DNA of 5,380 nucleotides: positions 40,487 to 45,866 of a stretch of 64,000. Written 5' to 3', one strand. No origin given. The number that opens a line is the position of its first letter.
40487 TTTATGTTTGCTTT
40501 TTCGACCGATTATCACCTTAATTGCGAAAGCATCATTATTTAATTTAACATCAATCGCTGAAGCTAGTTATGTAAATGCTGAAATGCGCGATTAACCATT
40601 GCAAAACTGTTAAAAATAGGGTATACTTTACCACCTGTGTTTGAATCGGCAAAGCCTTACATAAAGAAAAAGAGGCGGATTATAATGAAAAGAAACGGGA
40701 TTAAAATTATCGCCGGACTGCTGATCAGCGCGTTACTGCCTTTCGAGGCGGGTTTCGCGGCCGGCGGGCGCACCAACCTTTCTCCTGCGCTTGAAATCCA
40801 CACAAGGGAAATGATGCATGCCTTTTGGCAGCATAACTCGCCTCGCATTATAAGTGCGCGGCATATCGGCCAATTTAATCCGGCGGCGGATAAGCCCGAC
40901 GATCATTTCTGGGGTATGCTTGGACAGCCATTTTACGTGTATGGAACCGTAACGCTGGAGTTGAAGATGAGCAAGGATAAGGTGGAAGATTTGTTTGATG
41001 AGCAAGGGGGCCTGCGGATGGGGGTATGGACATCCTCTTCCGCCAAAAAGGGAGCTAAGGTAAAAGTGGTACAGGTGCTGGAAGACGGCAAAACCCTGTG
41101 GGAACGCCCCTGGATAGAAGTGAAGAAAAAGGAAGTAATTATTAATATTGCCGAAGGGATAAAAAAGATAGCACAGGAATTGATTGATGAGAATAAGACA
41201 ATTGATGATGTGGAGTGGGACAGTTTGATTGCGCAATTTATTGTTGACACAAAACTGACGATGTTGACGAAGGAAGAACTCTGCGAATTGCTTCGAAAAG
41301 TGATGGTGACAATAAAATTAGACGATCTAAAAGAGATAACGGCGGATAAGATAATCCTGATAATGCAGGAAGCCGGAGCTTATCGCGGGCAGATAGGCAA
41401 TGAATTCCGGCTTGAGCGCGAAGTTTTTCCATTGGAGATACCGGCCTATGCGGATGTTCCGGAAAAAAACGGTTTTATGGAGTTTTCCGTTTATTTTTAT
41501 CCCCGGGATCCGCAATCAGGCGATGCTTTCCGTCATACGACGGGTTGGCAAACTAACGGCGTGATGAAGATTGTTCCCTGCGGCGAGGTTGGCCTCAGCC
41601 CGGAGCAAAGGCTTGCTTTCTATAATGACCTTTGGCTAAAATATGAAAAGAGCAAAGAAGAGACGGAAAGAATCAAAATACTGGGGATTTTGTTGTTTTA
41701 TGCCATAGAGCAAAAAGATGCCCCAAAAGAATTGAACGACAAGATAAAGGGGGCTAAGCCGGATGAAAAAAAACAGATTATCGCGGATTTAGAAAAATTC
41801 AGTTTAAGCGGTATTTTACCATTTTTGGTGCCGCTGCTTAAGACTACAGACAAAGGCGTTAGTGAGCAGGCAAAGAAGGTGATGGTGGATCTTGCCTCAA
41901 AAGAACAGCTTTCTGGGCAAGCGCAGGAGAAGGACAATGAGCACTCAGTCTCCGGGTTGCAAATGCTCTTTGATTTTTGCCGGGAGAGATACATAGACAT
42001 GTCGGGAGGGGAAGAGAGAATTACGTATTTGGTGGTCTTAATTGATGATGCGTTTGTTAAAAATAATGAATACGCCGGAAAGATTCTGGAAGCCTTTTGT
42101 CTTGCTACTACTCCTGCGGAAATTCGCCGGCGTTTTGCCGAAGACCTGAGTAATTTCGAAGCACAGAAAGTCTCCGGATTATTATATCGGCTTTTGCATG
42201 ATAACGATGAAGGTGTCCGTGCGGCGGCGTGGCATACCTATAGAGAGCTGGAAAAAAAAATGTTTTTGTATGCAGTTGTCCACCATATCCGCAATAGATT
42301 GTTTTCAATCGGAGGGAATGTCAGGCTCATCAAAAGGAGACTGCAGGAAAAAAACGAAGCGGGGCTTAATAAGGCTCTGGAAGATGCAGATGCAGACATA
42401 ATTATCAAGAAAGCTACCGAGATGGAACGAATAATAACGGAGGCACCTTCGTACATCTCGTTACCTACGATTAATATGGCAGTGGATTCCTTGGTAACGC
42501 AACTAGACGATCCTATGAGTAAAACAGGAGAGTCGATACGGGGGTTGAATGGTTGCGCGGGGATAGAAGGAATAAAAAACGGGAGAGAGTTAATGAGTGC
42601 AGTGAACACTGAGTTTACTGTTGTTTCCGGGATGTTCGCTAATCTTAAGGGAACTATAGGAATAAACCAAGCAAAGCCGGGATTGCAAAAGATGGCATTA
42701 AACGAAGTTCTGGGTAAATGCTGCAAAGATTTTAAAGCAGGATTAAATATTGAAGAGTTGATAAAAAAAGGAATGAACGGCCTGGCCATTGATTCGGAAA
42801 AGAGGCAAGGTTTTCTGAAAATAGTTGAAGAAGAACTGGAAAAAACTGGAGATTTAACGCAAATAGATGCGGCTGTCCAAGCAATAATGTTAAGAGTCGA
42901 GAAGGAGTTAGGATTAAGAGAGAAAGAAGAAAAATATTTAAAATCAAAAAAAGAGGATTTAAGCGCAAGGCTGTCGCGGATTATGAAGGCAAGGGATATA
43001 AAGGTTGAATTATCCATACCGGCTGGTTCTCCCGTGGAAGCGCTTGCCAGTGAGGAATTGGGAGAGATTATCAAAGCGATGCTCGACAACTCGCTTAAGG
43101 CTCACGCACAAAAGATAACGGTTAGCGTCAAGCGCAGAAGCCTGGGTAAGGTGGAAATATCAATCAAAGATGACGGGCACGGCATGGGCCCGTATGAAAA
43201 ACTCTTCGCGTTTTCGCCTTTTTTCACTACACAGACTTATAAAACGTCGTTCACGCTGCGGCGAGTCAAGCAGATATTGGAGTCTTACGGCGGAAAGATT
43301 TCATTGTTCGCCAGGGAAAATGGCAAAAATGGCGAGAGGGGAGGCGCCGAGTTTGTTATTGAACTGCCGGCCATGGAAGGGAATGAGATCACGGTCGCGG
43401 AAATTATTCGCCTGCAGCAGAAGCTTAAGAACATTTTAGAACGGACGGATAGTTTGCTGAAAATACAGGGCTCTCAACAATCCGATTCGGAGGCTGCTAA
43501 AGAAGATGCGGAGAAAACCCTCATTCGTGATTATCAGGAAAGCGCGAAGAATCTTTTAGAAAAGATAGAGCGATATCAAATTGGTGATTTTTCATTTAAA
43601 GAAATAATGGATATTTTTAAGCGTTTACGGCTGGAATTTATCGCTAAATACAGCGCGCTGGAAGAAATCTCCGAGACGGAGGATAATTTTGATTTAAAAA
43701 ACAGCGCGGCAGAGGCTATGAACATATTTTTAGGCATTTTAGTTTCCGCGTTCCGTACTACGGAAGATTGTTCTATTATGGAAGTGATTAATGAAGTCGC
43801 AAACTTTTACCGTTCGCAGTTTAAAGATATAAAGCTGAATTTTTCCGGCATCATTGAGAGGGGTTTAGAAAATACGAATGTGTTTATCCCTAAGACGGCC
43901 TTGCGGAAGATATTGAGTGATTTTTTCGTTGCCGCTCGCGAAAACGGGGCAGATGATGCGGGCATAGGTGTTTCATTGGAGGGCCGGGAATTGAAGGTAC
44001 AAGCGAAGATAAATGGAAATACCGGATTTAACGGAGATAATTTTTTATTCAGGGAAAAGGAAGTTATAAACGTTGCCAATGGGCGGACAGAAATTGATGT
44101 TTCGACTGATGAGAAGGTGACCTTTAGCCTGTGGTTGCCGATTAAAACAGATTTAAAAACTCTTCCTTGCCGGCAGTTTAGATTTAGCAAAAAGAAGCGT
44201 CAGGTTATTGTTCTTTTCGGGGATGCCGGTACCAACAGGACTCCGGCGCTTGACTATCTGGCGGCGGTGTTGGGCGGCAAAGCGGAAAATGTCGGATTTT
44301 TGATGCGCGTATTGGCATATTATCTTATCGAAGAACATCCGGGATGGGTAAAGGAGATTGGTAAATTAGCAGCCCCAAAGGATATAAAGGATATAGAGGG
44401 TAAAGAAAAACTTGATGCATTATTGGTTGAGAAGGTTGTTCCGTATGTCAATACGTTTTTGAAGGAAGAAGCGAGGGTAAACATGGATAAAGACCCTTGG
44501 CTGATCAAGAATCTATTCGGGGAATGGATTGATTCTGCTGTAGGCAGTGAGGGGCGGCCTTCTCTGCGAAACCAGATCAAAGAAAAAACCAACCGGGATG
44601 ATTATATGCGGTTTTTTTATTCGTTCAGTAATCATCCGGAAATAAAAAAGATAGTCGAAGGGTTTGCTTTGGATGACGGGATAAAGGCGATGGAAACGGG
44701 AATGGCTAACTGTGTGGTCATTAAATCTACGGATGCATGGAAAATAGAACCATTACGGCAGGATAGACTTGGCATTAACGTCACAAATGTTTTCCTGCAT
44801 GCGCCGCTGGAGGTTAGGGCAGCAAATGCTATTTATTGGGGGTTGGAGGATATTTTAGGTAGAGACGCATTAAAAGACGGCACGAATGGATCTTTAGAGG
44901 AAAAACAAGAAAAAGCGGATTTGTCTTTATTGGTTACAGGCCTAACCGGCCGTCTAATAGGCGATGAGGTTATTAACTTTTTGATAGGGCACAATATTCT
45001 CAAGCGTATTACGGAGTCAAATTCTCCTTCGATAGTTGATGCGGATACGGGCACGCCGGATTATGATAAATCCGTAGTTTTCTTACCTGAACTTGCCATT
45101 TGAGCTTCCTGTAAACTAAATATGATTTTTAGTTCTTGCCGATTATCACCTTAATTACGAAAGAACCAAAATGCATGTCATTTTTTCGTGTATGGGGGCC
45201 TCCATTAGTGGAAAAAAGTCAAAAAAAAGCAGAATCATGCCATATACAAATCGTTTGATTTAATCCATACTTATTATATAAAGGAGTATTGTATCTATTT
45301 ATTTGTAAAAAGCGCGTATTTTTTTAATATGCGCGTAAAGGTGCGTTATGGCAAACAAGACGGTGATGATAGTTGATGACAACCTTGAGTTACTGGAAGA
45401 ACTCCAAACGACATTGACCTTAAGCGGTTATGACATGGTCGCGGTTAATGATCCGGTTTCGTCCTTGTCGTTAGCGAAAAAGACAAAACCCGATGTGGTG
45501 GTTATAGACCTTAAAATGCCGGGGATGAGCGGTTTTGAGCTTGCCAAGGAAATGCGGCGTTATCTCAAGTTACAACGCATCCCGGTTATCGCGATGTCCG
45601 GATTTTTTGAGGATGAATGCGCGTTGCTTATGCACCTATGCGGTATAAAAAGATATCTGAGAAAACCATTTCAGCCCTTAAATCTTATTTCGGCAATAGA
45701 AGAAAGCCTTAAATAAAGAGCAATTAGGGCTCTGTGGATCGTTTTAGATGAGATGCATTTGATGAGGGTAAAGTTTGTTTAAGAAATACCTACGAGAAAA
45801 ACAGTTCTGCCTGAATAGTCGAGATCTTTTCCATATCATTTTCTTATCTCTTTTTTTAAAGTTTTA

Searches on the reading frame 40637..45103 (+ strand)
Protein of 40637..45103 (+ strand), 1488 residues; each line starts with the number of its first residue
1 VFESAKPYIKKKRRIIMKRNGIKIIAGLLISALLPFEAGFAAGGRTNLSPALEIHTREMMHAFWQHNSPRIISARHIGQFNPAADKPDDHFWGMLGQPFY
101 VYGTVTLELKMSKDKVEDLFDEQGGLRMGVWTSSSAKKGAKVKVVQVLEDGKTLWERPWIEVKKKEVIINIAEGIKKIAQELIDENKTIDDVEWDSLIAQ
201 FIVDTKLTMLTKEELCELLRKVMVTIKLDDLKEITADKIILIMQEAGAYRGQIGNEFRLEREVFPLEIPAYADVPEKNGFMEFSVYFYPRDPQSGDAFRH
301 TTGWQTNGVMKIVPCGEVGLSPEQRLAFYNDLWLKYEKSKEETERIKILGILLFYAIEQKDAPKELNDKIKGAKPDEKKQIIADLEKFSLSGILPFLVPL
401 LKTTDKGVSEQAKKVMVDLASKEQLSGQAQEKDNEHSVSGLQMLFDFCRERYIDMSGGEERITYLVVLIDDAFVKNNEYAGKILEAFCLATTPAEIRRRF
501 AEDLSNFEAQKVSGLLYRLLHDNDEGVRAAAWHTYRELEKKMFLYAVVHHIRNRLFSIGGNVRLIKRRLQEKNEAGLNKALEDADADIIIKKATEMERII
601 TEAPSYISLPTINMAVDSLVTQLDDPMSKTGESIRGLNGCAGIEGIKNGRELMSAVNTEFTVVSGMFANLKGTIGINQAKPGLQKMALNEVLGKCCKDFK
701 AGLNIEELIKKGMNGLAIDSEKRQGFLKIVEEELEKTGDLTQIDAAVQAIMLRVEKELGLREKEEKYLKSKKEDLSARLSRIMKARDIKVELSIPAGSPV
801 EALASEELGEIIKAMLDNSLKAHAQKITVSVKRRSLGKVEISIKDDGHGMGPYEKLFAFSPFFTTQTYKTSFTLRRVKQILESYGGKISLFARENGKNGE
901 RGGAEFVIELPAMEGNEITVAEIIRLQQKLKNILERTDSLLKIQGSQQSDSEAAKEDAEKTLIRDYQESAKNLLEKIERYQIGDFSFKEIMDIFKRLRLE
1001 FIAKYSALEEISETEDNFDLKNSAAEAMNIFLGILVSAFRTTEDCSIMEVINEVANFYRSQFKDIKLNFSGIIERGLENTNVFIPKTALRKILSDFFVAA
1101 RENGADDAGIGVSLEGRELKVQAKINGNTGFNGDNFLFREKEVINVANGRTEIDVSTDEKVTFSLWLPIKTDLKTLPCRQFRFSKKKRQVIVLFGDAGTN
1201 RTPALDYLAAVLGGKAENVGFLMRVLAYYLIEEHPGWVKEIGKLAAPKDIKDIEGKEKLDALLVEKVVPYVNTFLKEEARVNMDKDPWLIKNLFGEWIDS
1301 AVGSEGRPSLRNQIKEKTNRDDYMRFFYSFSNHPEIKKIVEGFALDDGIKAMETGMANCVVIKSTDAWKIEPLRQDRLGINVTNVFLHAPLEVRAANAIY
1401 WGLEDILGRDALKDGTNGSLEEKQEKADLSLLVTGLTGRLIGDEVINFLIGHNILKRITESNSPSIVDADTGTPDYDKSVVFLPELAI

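Call 49: search_protein_families(library=pfam, proteins=[window:40637-45103:+], max_evalue=0.01)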
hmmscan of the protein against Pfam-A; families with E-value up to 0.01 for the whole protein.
window:40637-45103:+ (1488 aa): 3 families
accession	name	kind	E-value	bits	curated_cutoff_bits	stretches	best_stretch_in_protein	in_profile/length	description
PF02518.31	HATPase_c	-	1.8e-14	54.5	26.4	1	806-912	4-109/111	Histidine kinase-, DNA gyrase B-, and HSP90-like ATPase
PF13589.12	HATPase_c_3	-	2.6e-08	34.4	25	1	812-868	7-62/137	Histidine kinase-, DNA gyrase B-, and HSP90-like ATPase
PF13646.12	HEAT_2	-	5e-06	27.1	27.7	0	490-534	10-54/88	HEAT repeats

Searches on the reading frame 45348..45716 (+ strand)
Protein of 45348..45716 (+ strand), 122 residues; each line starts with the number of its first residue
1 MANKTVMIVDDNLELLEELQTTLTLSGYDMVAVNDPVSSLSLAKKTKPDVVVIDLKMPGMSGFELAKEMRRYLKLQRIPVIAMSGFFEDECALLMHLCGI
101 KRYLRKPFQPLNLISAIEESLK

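Call 11: search_protein_families(library=pfam, proteins=[window:45348-45716:+])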
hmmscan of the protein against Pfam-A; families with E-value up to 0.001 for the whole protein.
window:45348-45716:+ (122 aa): 1 family
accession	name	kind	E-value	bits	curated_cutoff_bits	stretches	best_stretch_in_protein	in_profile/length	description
PF00072.30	Response_reg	-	6.1e-22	78.3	30.2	1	6-118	1-111/111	Response regulator receiver domain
